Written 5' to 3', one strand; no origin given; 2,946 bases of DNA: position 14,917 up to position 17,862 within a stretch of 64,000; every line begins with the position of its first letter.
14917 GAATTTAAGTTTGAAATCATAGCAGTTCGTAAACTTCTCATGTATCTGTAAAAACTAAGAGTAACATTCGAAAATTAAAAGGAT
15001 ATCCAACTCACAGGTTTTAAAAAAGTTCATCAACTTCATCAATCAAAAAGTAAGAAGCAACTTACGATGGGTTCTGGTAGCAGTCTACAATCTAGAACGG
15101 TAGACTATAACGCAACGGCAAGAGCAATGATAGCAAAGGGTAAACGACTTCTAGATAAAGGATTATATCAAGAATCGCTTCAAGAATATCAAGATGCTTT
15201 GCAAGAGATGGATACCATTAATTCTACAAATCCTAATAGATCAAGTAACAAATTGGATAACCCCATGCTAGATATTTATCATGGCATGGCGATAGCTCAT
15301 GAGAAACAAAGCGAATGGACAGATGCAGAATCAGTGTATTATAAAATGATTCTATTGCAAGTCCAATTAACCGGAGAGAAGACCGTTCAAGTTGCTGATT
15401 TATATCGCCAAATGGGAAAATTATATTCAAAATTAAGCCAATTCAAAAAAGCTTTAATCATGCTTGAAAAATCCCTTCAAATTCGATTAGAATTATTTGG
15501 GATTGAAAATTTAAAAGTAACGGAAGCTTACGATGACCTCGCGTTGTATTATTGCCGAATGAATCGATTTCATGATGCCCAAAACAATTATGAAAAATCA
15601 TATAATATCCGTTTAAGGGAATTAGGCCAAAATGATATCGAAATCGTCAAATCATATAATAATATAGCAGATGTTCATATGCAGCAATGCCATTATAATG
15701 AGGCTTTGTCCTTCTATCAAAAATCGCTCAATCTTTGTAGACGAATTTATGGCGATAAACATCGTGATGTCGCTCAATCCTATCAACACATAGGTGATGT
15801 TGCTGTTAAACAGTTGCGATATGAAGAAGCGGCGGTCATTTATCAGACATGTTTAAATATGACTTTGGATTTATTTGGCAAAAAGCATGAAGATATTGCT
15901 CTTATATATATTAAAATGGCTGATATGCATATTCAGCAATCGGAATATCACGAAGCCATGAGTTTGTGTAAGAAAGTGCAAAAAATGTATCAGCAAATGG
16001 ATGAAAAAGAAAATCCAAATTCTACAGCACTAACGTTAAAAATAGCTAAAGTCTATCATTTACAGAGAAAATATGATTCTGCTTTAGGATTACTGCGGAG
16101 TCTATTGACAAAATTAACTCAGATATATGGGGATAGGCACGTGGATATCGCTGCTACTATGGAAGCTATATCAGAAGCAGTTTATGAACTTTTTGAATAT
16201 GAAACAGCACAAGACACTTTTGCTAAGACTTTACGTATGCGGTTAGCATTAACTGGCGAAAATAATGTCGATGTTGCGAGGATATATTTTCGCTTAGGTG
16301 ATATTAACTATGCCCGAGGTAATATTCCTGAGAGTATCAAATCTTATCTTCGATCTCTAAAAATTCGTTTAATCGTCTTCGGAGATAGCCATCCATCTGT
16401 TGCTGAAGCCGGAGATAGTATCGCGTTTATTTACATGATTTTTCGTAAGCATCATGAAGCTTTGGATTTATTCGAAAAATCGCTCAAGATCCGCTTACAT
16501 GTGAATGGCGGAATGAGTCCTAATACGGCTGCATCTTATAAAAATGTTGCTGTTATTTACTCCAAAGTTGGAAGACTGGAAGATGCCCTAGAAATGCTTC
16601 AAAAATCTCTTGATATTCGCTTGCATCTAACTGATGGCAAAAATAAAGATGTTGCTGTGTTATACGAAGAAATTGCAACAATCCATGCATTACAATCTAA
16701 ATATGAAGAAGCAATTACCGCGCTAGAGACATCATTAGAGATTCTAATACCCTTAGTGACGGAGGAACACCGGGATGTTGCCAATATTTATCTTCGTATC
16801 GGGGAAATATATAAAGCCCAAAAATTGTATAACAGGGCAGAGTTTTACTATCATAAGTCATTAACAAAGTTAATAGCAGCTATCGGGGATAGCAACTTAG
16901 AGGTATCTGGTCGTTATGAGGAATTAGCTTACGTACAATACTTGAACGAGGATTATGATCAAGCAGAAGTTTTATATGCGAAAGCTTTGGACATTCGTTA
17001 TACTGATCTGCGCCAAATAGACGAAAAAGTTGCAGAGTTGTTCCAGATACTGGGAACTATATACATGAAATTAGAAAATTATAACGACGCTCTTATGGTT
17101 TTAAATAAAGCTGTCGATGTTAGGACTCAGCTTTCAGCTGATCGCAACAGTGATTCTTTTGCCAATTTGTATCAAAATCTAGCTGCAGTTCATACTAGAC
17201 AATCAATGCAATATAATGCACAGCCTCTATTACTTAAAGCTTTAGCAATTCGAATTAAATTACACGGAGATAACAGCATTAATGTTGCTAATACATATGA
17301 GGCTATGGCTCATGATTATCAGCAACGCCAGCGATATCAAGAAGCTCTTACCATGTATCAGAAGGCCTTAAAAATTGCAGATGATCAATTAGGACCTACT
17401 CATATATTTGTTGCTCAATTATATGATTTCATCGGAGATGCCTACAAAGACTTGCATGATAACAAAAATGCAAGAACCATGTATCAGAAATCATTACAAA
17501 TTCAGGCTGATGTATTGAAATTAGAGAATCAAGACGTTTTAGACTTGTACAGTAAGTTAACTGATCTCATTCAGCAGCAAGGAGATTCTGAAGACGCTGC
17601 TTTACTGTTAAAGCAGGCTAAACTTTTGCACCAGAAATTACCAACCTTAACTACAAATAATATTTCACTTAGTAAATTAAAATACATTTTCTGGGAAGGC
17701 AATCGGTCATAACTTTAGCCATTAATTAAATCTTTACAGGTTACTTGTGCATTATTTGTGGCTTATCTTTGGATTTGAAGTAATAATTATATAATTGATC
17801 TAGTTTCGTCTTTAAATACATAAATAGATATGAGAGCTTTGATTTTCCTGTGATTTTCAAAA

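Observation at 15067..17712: Intronless 881-aa all-TPR protein with an N-myristoylation-type start (MGSGSS)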

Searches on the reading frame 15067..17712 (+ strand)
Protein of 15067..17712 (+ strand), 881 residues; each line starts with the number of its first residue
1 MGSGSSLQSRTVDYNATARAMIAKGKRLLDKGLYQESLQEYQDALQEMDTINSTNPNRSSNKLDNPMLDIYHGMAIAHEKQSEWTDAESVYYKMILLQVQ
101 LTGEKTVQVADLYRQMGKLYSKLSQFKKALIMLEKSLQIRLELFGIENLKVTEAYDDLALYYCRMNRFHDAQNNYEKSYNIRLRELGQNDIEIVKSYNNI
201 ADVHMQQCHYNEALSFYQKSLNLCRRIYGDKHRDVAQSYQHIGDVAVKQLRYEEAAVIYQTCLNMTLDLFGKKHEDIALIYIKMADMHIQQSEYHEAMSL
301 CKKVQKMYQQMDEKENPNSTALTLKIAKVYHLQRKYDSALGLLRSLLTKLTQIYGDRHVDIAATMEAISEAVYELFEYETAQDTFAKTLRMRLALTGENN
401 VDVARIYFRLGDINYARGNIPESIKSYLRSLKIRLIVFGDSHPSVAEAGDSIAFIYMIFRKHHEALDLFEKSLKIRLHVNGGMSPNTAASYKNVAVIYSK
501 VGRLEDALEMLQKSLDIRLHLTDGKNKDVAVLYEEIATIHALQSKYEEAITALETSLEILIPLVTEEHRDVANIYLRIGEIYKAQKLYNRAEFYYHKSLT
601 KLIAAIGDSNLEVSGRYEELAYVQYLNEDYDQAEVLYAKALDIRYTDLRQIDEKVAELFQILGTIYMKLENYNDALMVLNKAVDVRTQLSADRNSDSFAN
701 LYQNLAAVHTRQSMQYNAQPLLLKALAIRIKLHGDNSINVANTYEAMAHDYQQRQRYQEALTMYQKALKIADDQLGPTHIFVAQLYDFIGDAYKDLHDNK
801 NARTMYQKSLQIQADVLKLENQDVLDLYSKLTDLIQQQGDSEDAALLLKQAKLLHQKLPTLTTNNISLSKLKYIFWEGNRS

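Call 3: search_protein_families(library=pfam, proteins=[window:15067-17712:+], max_evalue=0.01)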
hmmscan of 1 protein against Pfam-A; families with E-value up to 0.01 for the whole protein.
window:15067-17712:+ (881 aa): 18 families
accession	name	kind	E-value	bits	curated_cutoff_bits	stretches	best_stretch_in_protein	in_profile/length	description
PF13424.12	TPR_12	-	1.1e-109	359.2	30.1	14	194-265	3-74/77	Tetratricopeptide repeat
PF13374.12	TPR_10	-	1.7e-65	215.8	27.5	5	196-234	4-42/42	Tetratricopeptide repeat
PF24885.1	TPR_NPHP3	-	6.7e-53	180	100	7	653-770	96-212/239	Nephrocystin-3 TPR domain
PF07719.23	TPR_2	-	3e-39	130.3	27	2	195-224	2-31/34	Tetratricopeptide repeat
PF00515.34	TPR_1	-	8.5e-37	123.9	27.8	3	195-224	2-31/34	Tetratricopeptide repeat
PF13181.12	TPR_8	-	2.3e-26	90.1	25.7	0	783-815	1-33/34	Tetratricopeptide repeat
PF13176.12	TPR_7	-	1.3e-19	69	27.9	0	744-776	2-34/36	Tetratricopeptide repeat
PF17874.7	TPR_MalT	-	3.1e-17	63.3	45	2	740-859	79-195/336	MalT-like TPR region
PF10516.15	SHNi-TPR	-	4.4e-13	48.9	21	0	406-435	3-32/38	SHNi-TPR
PF14559.12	TPR_19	-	9.7e-13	48.7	25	0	289-347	2-52/68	Tetratricopeptide repeat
PF13428.12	TPR_14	-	4.8e-11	42.6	23.5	0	743-773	3-33/44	Tetratricopeptide repeat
PF13432.12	TPR_16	-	1.2e-10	42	32.7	0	377-431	12-58/65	Tetratricopeptide repeat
PF13414.12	TPR_11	-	1.9e-09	37.5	26.8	0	750-770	3-23/42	TPR repeat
PF25058.1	ARM_TT21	-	3.6e-09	37.2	27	1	274-347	53-121/155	Tetratricopeptide repeat protein 21 ARM repeat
PF13371.12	TPR_9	-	6.2e-07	29.8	35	0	484-516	25-57/73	Tetratricopeptide repeat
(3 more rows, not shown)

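Call 6: find_homologous_proteins(query=window:15067-17709:+, max_evalue=1e-10)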
Query window:15067-17709:+ (881 aa): 363 proteins with E <= 1e-10 among 8000 candidates; the best 120 are listed.
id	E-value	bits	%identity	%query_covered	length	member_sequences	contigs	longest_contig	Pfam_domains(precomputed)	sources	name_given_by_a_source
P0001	3.2e-91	325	30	48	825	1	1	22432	PF13431.13,PF06625.17,PF13176.13,PF24885.2,PF18768.8,PF13428.13,PF13374.13,PF00515.35,PF13424.13,PF13432.13,PF13181.13,PF07719.24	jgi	jgi:tetratricopeptide (TPR) repeat protein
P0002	3.7e-76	275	26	77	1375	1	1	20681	PF13431.13,PF13414.13,PF13176.13,PF24885.2,PF13428.13,PF12770.13,PF13374.13,PF14559.13,PF10516.16,PF13371.13,PF17874.8,PF00515.35,PF13424.13,PF21033.5,PF13432.13,PF13181.13,PF12968.14,PF07719.24,PF13174.13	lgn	-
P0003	1.0e-74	271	32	46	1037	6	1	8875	PF13431.13,PF13414.13,PF13176.13,PF24885.2,PF19718.5,PF12770.13,PF13374.13,PF10516.16,PF00515.35,PF13424.13,PF13432.13,PF13181.13,PF07719.24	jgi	-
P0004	1.3e-73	267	31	51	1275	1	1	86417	PF10335.15,PF13414.13,PF10952.16,PF01535.27,PF13637.13,PF13374.13,PF25068.3,PF13606.13,PF18871.7,PF00515.35,PF04212.25,PF13424.13,PF28559.1,PF12796.14,PF13429.13,PF19191.6,PF07719.24,PF13174.13,PF20308.5,PF13431.13,PF23914.2,PF13857.13,PF13176.13,PF24885.2,PF00023.37,PF13428.13,PF14559.13,PF13371.13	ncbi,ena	-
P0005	8.1e-72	261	25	84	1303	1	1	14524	PF13431.13,PF23914.2,PF13414.13,PF13176.13,PF24885.2,PF13428.13,PF13374.13,PF14559.13,PF10516.16,PF17874.8,PF00515.35,PF13424.13,PF21033.5,PF13432.13,PF13181.13,PF07719.24,PF13174.13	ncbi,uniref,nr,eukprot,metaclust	ncbi:hypothetical protein RFI_25648 [Reticulomyxa filosa]|uniref:Uncharacterized protein n=1 Tax=Ret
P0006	1.3e-71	260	27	57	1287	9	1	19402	PF10602.16,PF13414.13,PF10952.16,PF01535.27,PF00931.29,PF13374.13,PF24575.2,PF08631.17,PF25068.3,PF00515.35,PF04212.25,PF10255.16,PF13424.13,PF14938.13,PF07719.24,PF13174.13,PF20308.5,PF13431.13,PF23914.2,PF07720.19,PF09986.16,PF13176.13,PF24885.2,PF18768.8,PF13428.13,PF14559.13,PF10345.16,PF10516.1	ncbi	-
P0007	2.1e-68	250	27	81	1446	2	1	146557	PF23774.2,PF13414.13,PF13374.13,PF07721.21,PF23231.2,PF08631.17,PF00515.35,PF04212.25,PF13424.13,PF07719.24,PF13174.13,PF13431.13,PF13176.13,PF24885.2,PF13428.13,PF12770.13,PF14559.13,PF10516.16,PF13371.13,PF17874.8,PF12895.14,PF21033.5,PF13432.13,PF13181.13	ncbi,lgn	-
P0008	1.6e-66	244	29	63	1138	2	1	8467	PF03704.24,PF13414.13,PF01535.27,PF00931.29,PF13374.13,PF07721.21,PF00515.35,PF04212.25,PF13424.13,PF14938.13,PF07719.24,PF13174.13,PF13431.13,PF25058.2,PF09986.16,PF13176.13,PF24885.2,PF18768.8,PF13428.13,PF14559.13,PF10516.16,PF13371.13,PF17874.8,PF12895.14,PF21033.5,PF13432.13,PF13181.13,PF12968.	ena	-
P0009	5.0e-66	242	26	80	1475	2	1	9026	PF13431.13,PF13414.13,PF13176.13,PF24885.2,PF13428.13,PF13374.13,PF25575.1,PF17874.8,PF00515.35,PF04212.25,PF13424.13,PF21033.5,PF13432.13,PF13181.13,PF07719.24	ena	-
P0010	6.9e-66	241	28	53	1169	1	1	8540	PF10602.16,PF13414.13,PF01535.27,PF04010.19,PF13374.13,PF08631.17,PF00515.35,PF04212.25,PF13424.13,PF14938.13,PF22883.2,PF07719.24,PF13174.13,PF25515.2,PF13431.13,PF13176.13,PF24885.2,PF18768.8,PF13428.13,PF12770.13,PF14559.13,PF13371.13,PF17874.8,PF12895.14,PF21033.5,PF13432.13,PF13181.13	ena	-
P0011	4.7e-64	235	24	70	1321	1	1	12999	PF11458.14,PF13431.13,PF23914.2,PF13414.13,PF13176.13,PF24885.2,PF13401.13,PF13374.13,PF27283.1,PF17874.8,PF00515.35,PF13424.13,PF13432.13,PF13181.13,PF07719.24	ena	-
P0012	4.7e-64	235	24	70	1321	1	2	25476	PF11458.14,PF13431.13,PF23914.2,PF13414.13,PF13176.13,PF24885.2,PF13401.13,PF13374.13,PF27283.1,PF17874.8,PF00515.35,PF13424.13,PF13432.13,PF13181.13,PF07719.24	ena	-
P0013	8.3e-64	235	24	70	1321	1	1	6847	PF11458.14,PF13431.13,PF23914.2,PF13414.13,PF13176.13,PF24885.2,PF13401.13,PF13374.13,PF27283.1,PF17874.8,PF00515.35,PF13424.13,PF13432.13,PF13181.13,PF07719.24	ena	-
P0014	7.9e-63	231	30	58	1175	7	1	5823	PF13431.13,PF13176.13,PF24885.2,PF12770.13,PF13374.13,PF10516.16,PF17874.8,PF00515.35,PF13424.13,PF13432.13,PF13181.13,PF07719.24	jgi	-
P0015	1.1e-61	228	26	68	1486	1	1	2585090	PF10602.16,PF10335.15,PF13414.13,PF13637.13,PF13374.13,PF26513.1,PF13606.13,PF00515.35,PF04212.25,PF13424.13,PF12796.14,PF14938.13,PF13429.13,PF07719.24,PF13174.13,PF13431.13,PF13857.13,PF13176.13,PF24885.2,PF00023.37,PF13428.13,PF17874.8,PF21033.5,PF03445.20,PF13432.13,PF24521.3,PF13181.13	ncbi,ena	-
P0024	1.1e-54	204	27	55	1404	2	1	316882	PF13431.13,PF13414.13,PF08477.20,PF13176.13,PF24885.2,PF13428.13,PF13374.13,PF14559.13,PF17874.8,PF00515.35,PF04212.25,PF13424.13,PF13432.13,PF13181.13,PF16095.12,PF07719.24,PF13174.13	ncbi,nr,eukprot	ncbi:Nephrocystin-3 [Trichoplax sp. H2]|nr:Nephrocystin-3 [Trichoplax sp. H2]|eukprot:RDD40856.1 Nep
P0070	5.9e-44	169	28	49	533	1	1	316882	PF13431.13,PF13041.13,PF13414.13,PF01535.27,PF13176.13,PF24885.2,PF13428.13,PF13374.13,PF14559.13,PF10516.16,PF13371.13,PF17874.8,PF00515.35,PF13424.13,PF13432.13,PF13181.13,PF07719.24,PF13174.13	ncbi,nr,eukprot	ncbi:Nephrocystin-3 [Trichoplax sp. H2]|nr:Nephrocystin-3 [Trichoplax sp. H2]|eukprot:RDD40857.1 Nep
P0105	4.1e-37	146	28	40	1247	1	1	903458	PF13431.13,PF13414.13,PF08477.20,PF01535.27,PF13176.13,PF24885.2,PF13428.13,PF13374.13,PF10516.16,PF00531.29,PF17874.8,PF00515.35,PF04212.25,PF13424.13,PF14938.13,PF13432.13,PF13181.13,PF07719.24,PF13174.13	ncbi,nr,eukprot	ncbi:Nephrocystin-3 [Trichoplax sp. H2]|nr:Nephrocystin-3 [Trichoplax sp. H2]|eukprot:RDD45494.1 Nep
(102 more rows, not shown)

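Call 11: find_encoding_contigs(protein=window:15067-17712:+, flank=10000, max_places=6)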
Protein window:15067-17712:+ (881 aa): no gene with exactly this product is on record in the collection.

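Call 24: search_solved_structures(query=window:15067-17709:+, max_evalue=1e-10)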
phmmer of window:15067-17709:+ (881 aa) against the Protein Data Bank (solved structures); distinct sequences matched with E-value up to 1e-10: 14.
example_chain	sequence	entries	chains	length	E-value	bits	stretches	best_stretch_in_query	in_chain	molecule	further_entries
3edt_B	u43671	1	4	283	7e-17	64.4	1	438-601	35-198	Kinesin light chain 2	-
3ceq_A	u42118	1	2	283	1.2e-16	63.7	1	437-601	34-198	Kinesin light chain 2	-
7ai4_A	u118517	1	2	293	1.1e-15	60.5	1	287-512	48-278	Isoform C of Kinesin light chain 1,Isoform C of Kinesin light chain 1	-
5oj8_A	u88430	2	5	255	4.3e-14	55.2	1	622-810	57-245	Kinesin light chain 1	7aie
3nf1_A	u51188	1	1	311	8.4e-14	54.2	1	623-810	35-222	Kinesin light chain 1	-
6fuz_A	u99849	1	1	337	9.4e-14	54.1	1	623-810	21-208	Kinesin light chain 1,Kinesin light chain 1,C-Jun-amino-terminal kinase-interacting protei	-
6fv0_A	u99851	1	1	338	9.5e-14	54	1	623-810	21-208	Kinesin light chain 1,Torsin-1A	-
6swu_A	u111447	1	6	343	1e-13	54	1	623-810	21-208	Kinesin light chain 1,Kinesin light chain 1,TPR domain of kinesin light chain 1 in complex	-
9pmb_C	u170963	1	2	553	1.4e-13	53.5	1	622-810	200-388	Kinesin light chain 1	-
6ejn_A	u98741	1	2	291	2e-12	49.7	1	290-473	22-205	Kinesin light chain 2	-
6f9i_A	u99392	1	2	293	2.1e-12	49.6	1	290-472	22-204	Kinesin light chain 2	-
5ojf_A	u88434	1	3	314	2.1e-12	49.6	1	290-476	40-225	Kinesin light chain 2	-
5fjy_A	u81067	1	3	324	2.4e-12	49.4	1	288-476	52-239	KINESIN LIGHT CHAIN 2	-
3zfw_A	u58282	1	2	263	6.7e-12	47.9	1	439-600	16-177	KINESIN LIGHT CHAIN 2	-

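Call 35: search_protein_representatives(protein=window:15067-17709:+)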
Query: 881 residues. Proteins with E-value up to 0.001 (for the whole library): 86078; up to 1e-10: 33595; up to 1e-30: 3021. The best 150 are listed.
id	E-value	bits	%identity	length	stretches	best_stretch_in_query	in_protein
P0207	5.4e-130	451.7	28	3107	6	157-599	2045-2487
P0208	6.1e-122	425.1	24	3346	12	68-588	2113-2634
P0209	1.0e-119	417.8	27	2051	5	189-519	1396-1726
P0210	5.5e-113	395.5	32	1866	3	175-582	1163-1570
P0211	9.6e-112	391.4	26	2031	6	196-546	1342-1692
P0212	1.7e-108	380.7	32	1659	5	220-596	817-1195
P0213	3.6e-108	379.6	35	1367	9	377-521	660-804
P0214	7.1e-108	378.6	32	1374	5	331-598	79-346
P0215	8.3e-103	361.8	25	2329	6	170-796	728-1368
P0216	3.4e-102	359.8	31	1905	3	135-598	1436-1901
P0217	1.1e-101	358.2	23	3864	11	422-792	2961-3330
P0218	4.7e-101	356.0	25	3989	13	67-263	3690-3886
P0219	9.2e-92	325.3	28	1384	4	377-834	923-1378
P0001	1.0e-91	325.2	33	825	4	109-304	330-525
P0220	1.3e-91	324.9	28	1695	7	407-682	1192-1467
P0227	5.9e-84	299.5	27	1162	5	69-332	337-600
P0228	1.7e-83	298.0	34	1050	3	280-598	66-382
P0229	1.8e-83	297.9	27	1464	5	137-816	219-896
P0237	5.0e-80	286.5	27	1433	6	120-475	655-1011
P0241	1.3e-78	281.8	28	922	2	154-812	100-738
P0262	2.8e-70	254.3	28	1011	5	48-320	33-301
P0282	7.4e-67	242.9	36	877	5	176-281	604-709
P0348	9.6e-61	222.7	25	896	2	81-475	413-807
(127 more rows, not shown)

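Call 39: predict_structure(protein=window:15067-17709:+)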
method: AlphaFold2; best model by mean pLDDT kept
length: 881 residues; sequences in the alignment: 1
mean_pLDDT: 39.3   pTM: 0.25
mean pLDDT of the five models: 39.3, 30.9, 30.7, 28.8, 27.3
residues with pLDDT >= 90: 0; 70-90: 14; 50-70: 88; < 50: 779
segments of 3 or more residues with pLDDT < 50: 1-12, 55-65, 83-469, 471-481, 499-502, 527-676, 678-680, 682-685, 687-700, 702-704, 706-840, 842-881
pLDDT, mean of each block of 10 residues (from residue 1): 35 55 70 72 64 48 50 55 44 40 35 36 38 39 35 33 33 32 33 32 32 38 39 38 35 34 38 37 33 36 41 40 34 34 35 34 33 34 31 25 27 34 39 39 44 39 43 45 56 53 53 61 48 42 37 33 35 32 32 31 30 28 30 31 34 43 42 46 48 43 47 39 41 35 32 34 36 33 34 35 36 35 41 45 43 41 37 33 29
secondary structure, 60 per line:
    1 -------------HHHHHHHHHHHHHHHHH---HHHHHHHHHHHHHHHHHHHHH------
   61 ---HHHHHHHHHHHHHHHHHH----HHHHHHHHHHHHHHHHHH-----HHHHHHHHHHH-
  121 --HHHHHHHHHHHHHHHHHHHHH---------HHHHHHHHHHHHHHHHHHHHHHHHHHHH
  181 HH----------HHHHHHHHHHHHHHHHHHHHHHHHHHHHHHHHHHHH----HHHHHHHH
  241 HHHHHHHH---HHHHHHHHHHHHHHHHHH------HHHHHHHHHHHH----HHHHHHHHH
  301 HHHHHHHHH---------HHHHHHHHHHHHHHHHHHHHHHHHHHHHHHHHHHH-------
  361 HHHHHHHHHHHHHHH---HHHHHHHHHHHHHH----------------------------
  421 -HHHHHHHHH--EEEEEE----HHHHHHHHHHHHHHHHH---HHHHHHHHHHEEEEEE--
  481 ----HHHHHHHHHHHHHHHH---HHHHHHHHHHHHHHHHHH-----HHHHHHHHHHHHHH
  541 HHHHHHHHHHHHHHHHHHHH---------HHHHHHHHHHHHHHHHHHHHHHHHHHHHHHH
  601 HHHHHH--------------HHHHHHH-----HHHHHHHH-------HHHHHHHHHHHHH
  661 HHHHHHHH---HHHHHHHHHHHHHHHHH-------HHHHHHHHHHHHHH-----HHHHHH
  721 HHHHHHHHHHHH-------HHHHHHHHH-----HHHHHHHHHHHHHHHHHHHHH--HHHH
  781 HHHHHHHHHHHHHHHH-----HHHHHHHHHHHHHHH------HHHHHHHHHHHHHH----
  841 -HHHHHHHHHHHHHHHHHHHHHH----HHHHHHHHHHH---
elements in order (helices of 4 or more, strands of 3 or more residues): H14-30 H34-54 H64-81 H86-103 H109-119 H123-143 H153-182 H193-228 H233-248 H252-269 H276-287 H292-309 H319-353 H361-375 H379-392 H422-430 E433-438 H443-459 H463-472 E473-478 H485-500 H504-521 H527-560 H570-606 H621-627 H633-640 H648-668 H672-688 H696-709 H715-732 H740-748 H754-774 H777-796 H802-816 H823-836 H842-863 H868-878

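Call 48: list_cluster_members(proteins=[L002:16643-19285:-, window:15067-17709:+, P0001, P0207, P0210, P0212, P0213, P0214, P0282, P0241])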
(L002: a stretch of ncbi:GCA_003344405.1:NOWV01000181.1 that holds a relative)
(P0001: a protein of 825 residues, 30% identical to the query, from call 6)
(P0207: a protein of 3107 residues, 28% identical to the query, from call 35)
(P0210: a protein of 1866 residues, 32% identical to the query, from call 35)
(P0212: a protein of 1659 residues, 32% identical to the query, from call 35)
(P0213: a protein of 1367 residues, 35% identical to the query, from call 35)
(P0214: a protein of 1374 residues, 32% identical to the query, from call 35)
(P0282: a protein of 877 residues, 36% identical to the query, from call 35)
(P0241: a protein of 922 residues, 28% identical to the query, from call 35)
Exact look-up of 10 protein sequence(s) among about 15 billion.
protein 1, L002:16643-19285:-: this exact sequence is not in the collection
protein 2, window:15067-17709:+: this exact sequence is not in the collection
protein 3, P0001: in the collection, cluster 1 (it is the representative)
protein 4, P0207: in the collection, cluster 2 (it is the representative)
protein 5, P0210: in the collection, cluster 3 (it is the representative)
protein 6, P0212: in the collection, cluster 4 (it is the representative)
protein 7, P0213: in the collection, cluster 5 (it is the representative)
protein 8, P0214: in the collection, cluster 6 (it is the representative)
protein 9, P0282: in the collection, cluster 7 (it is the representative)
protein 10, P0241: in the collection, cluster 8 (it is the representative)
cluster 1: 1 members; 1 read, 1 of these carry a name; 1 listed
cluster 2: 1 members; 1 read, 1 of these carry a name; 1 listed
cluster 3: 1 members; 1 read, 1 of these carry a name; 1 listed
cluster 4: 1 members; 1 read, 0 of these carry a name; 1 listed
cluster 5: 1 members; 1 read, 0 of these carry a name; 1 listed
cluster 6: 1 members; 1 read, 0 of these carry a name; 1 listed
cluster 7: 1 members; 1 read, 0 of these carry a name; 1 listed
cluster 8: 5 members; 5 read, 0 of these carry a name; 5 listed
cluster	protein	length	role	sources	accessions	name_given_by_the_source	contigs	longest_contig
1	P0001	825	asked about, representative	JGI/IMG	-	tetratricopeptide (TPR) repeat protein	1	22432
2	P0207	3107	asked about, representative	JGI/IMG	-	tetratricopeptide (TPR) repeat protein/predicted nucleotidyltransferase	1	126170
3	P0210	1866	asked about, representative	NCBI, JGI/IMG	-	tetratricopeptide (TPR) repeat protein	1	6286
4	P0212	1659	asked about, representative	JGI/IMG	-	-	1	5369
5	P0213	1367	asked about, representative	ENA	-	-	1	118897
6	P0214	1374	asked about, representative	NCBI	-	-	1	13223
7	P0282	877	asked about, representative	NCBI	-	-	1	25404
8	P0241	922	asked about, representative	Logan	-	-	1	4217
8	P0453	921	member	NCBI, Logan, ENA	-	-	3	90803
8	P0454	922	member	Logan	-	-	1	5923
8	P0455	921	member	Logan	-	-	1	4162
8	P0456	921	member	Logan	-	-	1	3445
